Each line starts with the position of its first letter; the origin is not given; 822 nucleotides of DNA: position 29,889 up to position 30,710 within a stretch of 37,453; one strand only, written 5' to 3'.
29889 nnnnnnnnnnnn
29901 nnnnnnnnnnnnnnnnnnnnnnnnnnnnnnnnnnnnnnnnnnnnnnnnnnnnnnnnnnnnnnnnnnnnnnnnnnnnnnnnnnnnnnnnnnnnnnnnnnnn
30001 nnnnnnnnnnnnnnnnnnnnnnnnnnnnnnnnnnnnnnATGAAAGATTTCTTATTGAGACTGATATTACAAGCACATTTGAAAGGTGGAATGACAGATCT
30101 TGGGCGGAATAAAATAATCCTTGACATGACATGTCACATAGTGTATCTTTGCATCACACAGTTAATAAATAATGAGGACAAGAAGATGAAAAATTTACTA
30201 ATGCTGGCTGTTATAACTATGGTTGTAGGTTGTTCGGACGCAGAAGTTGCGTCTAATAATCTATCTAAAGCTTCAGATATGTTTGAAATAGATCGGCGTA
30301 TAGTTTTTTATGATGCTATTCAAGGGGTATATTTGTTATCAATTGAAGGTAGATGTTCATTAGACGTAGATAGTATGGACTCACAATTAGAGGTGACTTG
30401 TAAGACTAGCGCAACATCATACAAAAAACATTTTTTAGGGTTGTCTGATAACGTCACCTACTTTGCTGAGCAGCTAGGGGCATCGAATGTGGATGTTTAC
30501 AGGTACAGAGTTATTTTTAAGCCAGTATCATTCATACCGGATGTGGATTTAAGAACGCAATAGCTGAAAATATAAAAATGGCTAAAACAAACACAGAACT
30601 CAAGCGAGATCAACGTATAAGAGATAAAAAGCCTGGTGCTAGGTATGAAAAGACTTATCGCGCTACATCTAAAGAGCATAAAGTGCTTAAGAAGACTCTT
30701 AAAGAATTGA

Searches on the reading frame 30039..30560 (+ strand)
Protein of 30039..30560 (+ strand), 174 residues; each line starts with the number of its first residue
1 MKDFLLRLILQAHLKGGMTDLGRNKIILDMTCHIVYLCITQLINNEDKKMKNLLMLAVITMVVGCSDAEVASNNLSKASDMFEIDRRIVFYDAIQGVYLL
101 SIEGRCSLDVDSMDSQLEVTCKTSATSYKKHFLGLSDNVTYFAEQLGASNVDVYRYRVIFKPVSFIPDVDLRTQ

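Call 101: search_protein_families(library=pfam, max_evalue=0.001, proteins=[window:30039-30560:+])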
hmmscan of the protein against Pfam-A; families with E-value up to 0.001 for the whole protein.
window:30039-30560:+ (174 aa): 1 family
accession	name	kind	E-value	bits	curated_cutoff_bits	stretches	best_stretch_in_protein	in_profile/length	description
PF25682.1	Phage_VG64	-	2.7e-48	163.3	27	1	52-172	8-127/127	Mycobacterium phage VG64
